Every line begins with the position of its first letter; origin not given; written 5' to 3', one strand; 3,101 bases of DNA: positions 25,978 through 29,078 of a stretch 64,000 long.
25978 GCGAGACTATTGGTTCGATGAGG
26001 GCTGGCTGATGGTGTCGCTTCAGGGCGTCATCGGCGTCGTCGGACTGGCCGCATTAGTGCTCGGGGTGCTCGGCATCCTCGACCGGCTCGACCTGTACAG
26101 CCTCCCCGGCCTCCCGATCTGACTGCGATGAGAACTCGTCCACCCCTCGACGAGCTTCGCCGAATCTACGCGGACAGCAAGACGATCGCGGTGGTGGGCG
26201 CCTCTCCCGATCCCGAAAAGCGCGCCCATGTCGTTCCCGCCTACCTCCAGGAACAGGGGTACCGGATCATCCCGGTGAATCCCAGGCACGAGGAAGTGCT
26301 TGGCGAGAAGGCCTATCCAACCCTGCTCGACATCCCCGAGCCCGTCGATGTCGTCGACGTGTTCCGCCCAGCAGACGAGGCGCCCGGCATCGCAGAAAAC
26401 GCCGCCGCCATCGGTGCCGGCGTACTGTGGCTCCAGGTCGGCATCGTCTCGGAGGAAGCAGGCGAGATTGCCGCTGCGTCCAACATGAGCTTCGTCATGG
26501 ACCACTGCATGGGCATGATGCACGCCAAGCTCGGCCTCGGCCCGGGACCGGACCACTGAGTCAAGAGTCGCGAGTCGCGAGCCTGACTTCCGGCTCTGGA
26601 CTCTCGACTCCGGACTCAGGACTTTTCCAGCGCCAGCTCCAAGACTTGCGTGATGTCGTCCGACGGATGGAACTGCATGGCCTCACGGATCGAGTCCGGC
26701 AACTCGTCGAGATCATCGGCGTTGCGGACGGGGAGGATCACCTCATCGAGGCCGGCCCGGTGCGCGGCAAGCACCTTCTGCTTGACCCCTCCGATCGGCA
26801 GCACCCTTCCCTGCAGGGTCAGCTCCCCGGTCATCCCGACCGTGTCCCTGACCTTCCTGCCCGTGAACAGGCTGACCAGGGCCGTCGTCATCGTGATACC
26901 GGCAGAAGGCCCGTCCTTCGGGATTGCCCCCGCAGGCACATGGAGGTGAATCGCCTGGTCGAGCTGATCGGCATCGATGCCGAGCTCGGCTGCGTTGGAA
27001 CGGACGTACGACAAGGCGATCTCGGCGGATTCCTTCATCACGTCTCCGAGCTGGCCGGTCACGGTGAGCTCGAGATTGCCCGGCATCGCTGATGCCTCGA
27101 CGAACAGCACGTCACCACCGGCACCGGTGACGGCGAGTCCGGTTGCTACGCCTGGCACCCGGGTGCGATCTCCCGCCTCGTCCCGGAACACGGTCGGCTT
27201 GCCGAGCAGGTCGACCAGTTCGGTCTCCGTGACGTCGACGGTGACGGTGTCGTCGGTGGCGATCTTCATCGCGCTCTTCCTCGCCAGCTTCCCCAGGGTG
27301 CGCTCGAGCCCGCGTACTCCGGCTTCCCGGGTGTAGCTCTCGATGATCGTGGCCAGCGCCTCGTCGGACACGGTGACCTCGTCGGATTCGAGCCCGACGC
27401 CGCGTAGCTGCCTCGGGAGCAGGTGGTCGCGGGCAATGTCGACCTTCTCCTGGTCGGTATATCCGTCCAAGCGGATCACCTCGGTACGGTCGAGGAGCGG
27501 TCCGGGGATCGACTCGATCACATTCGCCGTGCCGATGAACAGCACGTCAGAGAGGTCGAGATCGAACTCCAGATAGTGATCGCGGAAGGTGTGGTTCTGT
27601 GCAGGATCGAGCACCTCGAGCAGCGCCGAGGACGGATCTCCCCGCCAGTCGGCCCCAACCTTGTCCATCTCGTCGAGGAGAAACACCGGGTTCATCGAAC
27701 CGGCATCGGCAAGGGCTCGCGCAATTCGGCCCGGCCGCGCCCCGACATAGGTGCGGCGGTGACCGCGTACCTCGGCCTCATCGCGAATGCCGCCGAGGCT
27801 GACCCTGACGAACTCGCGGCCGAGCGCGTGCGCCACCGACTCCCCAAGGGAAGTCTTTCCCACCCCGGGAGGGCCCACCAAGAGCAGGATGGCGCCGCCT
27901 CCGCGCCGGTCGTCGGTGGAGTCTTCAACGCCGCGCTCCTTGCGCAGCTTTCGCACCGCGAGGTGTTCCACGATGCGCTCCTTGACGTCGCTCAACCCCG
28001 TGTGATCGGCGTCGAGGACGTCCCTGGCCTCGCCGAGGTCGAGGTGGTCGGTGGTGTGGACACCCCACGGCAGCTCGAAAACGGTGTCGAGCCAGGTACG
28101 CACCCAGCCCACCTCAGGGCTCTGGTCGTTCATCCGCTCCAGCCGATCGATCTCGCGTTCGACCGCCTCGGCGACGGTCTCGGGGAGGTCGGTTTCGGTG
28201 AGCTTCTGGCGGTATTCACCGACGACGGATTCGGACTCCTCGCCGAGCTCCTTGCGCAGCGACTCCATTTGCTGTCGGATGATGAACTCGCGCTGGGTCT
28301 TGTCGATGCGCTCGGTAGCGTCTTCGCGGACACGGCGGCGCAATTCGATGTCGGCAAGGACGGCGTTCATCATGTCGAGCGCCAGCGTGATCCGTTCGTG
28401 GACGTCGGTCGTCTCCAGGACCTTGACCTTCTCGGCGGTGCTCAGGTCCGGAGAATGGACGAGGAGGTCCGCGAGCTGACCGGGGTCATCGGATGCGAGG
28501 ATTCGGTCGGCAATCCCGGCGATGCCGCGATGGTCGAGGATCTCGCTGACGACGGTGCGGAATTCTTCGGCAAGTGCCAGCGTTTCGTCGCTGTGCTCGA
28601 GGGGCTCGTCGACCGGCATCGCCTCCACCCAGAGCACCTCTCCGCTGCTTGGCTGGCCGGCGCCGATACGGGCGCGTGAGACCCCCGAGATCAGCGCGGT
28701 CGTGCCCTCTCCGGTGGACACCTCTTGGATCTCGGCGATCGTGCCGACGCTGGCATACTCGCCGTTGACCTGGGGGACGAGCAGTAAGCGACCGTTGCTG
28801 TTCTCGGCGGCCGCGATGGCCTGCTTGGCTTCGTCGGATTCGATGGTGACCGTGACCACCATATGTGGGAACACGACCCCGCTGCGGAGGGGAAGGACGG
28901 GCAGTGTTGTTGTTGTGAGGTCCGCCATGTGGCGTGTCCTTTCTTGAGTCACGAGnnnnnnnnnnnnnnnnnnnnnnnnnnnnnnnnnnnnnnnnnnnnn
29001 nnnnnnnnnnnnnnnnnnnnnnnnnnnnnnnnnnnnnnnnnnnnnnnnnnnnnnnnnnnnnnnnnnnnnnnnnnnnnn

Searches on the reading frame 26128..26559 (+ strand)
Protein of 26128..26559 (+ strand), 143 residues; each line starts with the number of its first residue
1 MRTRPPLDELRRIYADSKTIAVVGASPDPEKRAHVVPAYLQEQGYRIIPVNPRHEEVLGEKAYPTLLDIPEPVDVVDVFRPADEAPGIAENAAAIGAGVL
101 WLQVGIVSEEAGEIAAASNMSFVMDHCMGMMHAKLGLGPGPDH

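Call 11: find_encoding_contigs(protein=window:26128-26559:+, flank=10000, max_places=10)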
Protein window:26128-26559:+ (143 aa): 16 contigs read that carry it; 10 places shown.
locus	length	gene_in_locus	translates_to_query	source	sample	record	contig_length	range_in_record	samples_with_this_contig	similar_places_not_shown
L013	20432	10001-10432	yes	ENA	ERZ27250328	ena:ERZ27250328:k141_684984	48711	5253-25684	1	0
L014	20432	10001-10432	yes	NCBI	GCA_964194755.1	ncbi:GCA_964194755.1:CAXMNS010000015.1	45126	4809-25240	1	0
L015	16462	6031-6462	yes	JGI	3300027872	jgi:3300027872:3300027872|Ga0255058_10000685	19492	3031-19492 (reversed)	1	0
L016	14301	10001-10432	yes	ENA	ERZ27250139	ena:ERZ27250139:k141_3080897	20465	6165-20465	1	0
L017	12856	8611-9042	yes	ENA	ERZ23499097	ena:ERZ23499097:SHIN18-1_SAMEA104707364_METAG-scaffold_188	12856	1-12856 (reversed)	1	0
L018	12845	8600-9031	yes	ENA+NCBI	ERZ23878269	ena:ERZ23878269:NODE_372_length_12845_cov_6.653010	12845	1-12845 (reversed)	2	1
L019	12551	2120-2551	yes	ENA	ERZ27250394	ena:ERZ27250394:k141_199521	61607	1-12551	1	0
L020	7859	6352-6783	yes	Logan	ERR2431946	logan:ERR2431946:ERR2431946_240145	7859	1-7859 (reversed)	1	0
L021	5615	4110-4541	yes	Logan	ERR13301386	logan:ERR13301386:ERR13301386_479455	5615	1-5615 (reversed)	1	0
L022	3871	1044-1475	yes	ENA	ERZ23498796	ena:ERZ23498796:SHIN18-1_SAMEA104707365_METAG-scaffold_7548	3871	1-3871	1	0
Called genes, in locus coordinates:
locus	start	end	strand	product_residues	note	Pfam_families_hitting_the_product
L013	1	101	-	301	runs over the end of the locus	PF00296:Bac_luciferase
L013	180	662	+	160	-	-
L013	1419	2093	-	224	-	PF11139:SfLAP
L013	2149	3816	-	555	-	PF00884:Sulfatase, PF01663:Phosphodiest (faint)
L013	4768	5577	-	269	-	-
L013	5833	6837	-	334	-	PF01926:MMR_HSR1, PF02421:FeoB_N, PF02824:TGS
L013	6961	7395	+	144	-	-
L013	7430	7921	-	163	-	-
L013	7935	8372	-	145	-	PF04075:F420H2_quin_red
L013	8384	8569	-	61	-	-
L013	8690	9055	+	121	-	PF05656:DUF805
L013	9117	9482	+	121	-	PF05656:DUF805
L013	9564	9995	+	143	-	-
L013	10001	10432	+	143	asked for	PF13380:CoA_binding_2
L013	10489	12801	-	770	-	PF02190:LON_substr_bdg, PF13191:AAA_16 (faint), PF00004:AAA, PF07728:AAA_5, PF22667:Lon_lid, PF05362:Lon_C, PF13541:ChlI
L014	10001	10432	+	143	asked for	PF13380:CoA_binding_2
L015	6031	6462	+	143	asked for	PF13380:CoA_binding_2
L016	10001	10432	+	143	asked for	PF13380:CoA_binding_2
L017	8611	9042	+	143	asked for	PF13380:CoA_binding_2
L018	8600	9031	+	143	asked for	PF13380:CoA_binding_2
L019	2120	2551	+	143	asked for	PF13380:CoA_binding_2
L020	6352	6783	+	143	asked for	PF13380:CoA_binding_2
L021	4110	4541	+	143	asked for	PF13380:CoA_binding_2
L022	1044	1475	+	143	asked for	PF13380:CoA_binding_2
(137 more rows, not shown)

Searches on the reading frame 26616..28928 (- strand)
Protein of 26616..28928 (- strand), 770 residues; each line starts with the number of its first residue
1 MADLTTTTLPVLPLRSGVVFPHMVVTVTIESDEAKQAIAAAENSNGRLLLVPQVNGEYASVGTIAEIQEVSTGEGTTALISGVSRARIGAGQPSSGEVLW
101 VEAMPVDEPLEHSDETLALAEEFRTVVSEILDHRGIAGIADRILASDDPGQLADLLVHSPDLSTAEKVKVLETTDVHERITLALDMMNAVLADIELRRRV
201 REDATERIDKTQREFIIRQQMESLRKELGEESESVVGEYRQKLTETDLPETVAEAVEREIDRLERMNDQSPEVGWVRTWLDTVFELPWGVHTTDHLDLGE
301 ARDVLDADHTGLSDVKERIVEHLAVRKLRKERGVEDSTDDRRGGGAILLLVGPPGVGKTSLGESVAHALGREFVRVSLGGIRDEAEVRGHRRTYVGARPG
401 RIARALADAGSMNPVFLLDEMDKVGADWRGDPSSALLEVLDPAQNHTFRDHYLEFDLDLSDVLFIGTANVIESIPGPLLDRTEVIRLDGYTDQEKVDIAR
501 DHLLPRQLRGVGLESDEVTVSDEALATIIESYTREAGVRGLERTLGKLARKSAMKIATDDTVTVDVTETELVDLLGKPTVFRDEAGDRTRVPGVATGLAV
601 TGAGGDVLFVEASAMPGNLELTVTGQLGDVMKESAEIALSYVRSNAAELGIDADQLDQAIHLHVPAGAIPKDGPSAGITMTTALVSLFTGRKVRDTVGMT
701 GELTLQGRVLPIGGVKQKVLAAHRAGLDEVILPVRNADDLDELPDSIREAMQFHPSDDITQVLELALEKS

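Call 20: find_homologous_proteins(query=window:26616-28928:-, max_evalue=1e-100)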
Query window:26616-28928:- (770 aa): 8000 proteins with E <= 1e-100 among 8000 candidates; the best 120 are listed.
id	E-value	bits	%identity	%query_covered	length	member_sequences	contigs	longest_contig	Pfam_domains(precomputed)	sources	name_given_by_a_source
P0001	0.0e+0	1655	100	100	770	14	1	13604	PF02190.23,PF05362.20,PF00004.36,PF22667.3,PF07728.21,PF13191.13,PF13541.13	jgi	-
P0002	0.0e+0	1459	88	100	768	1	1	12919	PF02190.23,PF05362.20,PF00004.36,PF22667.3,PF07728.21,PF13541.13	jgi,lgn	jgi:ATP-dependent Lon protease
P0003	0.0e+0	1455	87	100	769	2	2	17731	PF02190.23,PF05362.20,PF00004.36,PF22667.3,PF07728.21,PF13541.13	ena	-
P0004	0.0e+0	1451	88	100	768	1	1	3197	PF02190.23,PF05362.20,PF00004.36,PF22667.3,PF07728.21,PF13541.13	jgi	jgi:ATP-dependent Lon protease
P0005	0.0e+0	1445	86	100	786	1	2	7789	PF02190.23,PF05362.20,PF00004.36,PF22667.3,PF07728.21,PF13541.13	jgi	jgi:ATP-dependent Lon protease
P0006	0.0e+0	1440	86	100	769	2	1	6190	PF02190.23,PF05362.20,PF00004.36,PF22667.3,PF07728.21,PF13191.13,PF13541.13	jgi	jgi:ATP-dependent Lon protease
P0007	0.0e+0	1437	87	100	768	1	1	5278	PF02190.23,PF05362.20,PF00004.36,PF22667.3,PF07728.21,PF13191.13,PF13541.13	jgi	jgi:ATP-dependent Lon protease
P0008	0.0e+0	1436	86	100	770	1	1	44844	PF02190.23,PF05362.20,PF00004.36,PF22667.3,PF07728.21,PF13541.13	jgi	jgi:ATP-dependent Lon protease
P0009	0.0e+0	1433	86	100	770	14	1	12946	PF02190.23,PF05362.20,PF00004.36,PF22667.3,PF07728.21,PF13541.13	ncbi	-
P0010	0.0e+0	1430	86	100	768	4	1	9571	PF02190.23,PF05362.20,PF00004.36,PF22667.3,PF07728.21,PF13541.13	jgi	jgi:ATP-dependent Lon protease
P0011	0.0e+0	1426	85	100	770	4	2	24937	PF02190.23,PF05362.20,PF00004.36,PF22667.3,PF07728.21,PF13541.13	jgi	jgi:ATP-dependent Lon protease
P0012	0.0e+0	1425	85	100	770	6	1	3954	PF02190.23,PF05362.20,PF00004.36,PF22667.3,PF07728.21,PF13541.13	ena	-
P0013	0.0e+0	1425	85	100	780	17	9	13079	PF02190.23,PF05362.20,PF00004.36,PF22667.3,PF07728.21,PF13541.13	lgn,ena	-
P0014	0.0e+0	1414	84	100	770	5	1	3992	PF02190.23,PF05362.20,PF00004.36,PF22667.3,PF07728.21,PF13541.13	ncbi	-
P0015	0.0e+0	1382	88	94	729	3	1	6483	PF02190.23,PF05362.20,PF00004.36,PF22667.3,PF07728.21,PF13541.13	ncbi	-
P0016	0.0e+0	1254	75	100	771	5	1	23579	PF02190.23,PF05362.20,PF00004.36,PF22667.3,PF07728.21,PF13191.13,PF13541.13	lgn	-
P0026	0.0e+0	1197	72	100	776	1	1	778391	PF02190.23,PF05362.20,PF00004.36,PF22667.3,PF07728.21,PF13541.13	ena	-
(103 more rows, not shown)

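Call 22: find_encoding_contigs(protein=P0008, flank=10000, max_places=1)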
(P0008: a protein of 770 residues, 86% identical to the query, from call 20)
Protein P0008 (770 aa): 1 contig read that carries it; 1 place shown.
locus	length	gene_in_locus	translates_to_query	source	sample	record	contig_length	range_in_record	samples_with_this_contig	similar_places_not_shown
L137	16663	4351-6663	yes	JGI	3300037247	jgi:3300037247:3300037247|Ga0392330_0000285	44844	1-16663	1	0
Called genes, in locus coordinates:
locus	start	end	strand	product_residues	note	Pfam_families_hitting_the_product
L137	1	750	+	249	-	?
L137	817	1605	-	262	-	PF13622:4HBT_3, PF20789:4HBT_3C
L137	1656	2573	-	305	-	PF13145:Rotamase_2 (faint), PF13616:Rotamase_3, PF00639:Rotamase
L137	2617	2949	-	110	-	PF01022:HTH_5, PF12840:HTH_20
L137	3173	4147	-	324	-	PF02646:RmuC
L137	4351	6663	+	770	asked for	PF02190:LON_substr_bdg, PF00004:AAA, PF07728:AAA_5, PF22667:Lon_lid, PF05362:Lon_C, PF13541:ChlI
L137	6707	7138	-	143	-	PF13380:CoA_binding_2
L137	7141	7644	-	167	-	-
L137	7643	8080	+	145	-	PF04075:F420H2_quin_red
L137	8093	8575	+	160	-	-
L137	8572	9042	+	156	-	-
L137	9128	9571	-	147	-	-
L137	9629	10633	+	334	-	PF01926:MMR_HSR1, PF02421:FeoB_N, PF02824:TGS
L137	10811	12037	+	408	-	PF13740:ACT_6, PF21086:ACT_PSP_2, PF00702:Hydrolase, PF12710:HAD, PF08282:Hydrolase_3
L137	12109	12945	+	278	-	PF00296:Bac_luciferase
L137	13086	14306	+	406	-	-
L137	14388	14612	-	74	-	PF01176:eIF-1a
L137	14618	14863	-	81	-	PF00076:RRM_1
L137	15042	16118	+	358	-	PF02985:HEAT (faint), PF13646:HEAT_2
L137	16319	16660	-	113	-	-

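Call 23: find_encoding_contigs(protein=P0011, flank=10000, max_places=1)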
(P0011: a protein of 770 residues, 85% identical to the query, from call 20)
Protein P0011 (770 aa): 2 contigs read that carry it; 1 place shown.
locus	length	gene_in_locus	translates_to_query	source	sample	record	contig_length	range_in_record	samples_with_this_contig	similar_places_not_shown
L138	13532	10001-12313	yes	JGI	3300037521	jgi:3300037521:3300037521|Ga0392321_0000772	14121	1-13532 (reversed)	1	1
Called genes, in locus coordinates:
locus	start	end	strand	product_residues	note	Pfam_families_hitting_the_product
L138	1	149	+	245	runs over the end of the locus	?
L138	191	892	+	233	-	PF00072:Response_reg, PF00486:Trans_reg_C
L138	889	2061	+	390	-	PF00672:HAMP, PF00512:HisKA, PF02518:HATPase_c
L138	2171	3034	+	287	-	PF01738:DLH, PF02129:Peptidase_S15 (faint), PF12146:Hydrolase_4, PF00561:Abhydrolase_1, PF12697:Abhydrolase_6 (weak), PF03959:FSH1 (weak), PF00326:Peptidase_S9 (weak), PF08386:Abhydrolase_4 (weak), +2 more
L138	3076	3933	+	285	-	PF00296:Bac_luciferase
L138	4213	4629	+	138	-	PF00027:cNMP_binding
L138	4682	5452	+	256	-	PF23023:Anti-Pycsar_Apyc1, PF12706:Lactamase_B_2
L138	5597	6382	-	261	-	PF13622:4HBT_3, PF20789:4HBT_3C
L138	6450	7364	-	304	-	PF13145:Rotamase_2 (weak), PF00639:Rotamase, PF13616:Rotamase_3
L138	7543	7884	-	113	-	PF12840:HTH_20, PF01022:HTH_5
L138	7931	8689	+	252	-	PF01135:PCMT (weak), PF01209:Ubie_methyltran, PF06325:PrmA (weak), PF13489:Methyltransf_23, PF13847:Methyltransf_31, PF08241:Methyltransf_11, PF08242:Methyltransf_12, PF13649:Methyltransf_25, +2 more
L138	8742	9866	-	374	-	PF02646:RmuC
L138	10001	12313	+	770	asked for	PF02190:LON_substr_bdg, PF00004:AAA, PF07728:AAA_5, PF22667:Lon_lid, PF05362:Lon_C, PF13541:ChlI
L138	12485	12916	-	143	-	PF13380:CoA_binding_2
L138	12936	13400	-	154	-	-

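Call 24: find_encoding_contigs(protein=P0016, flank=10000, max_places=1)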
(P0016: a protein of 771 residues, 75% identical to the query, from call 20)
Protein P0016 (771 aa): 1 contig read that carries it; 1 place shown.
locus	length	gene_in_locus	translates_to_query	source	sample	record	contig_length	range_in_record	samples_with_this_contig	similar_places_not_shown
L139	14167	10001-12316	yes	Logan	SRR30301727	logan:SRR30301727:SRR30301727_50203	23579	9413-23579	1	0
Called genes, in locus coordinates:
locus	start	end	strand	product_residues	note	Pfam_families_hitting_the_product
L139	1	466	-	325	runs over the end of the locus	PF13946:DUF4214, PF03734:YkuD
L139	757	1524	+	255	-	PF00903:Glyoxalase (weak), PF18029:Glyoxalase_6 (faint), PF00903:Glyoxalase (weak)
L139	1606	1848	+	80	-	PF08962:Rv2632c-like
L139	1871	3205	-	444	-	PF01551:Peptidase_M23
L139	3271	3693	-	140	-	-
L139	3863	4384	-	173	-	-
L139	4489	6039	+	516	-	PF00512:HisKA, PF02518:HATPase_c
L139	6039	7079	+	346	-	-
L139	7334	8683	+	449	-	PF01546:Peptidase_M20, PF07687:M20_dimer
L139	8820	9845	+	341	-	-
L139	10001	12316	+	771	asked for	PF02190:LON_substr_bdg, PF13191:AAA_16 (faint), PF00004:AAA, PF07728:AAA_5, PF22667:Lon_lid, PF05362:Lon_C, PF13541:ChlI (weak)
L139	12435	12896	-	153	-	PF07963:N_methyl (weak)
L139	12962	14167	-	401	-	?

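Call 25: find_encoding_contigs(protein=P0026, flank=10000, max_places=1)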
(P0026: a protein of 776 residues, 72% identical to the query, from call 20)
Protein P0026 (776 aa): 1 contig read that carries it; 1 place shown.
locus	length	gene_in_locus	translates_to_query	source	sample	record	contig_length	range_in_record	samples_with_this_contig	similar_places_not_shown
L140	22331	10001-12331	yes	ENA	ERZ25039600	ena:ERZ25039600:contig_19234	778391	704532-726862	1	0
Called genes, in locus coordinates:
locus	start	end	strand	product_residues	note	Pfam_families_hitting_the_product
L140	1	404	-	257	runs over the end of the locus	-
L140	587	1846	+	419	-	PF01546:Peptidase_M20, PF07687:M20_dimer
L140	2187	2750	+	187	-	-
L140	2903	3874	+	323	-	-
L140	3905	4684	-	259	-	PF20703:nSTAND1 (weak), PF02463:SMC_N, PF13191:AAA_16 (faint), PF00005:ABC_tran, PF09818:ABC_ATPase (faint), PF13401:AAA_22 (faint), PF13304:AAA_21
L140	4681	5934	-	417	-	PF00528:BPD_transp_1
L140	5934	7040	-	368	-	PF00528:BPD_transp_1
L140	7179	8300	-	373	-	PF00497:SBP_bac_3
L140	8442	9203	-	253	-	PF00588:SpoU_methylase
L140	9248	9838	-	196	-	PF01323:DSBA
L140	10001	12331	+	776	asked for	PF02190:LON_substr_bdg, PF00004:AAA, PF07728:AAA_5, PF22667:Lon_lid, PF05362:Lon_C, PF13541:ChlI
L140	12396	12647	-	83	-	-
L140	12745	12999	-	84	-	-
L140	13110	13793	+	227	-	PF00072:Response_reg, PF00486:Trans_reg_C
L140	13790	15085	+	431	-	PF00672:HAMP, PF00512:HisKA (weak), PF02518:HATPase_c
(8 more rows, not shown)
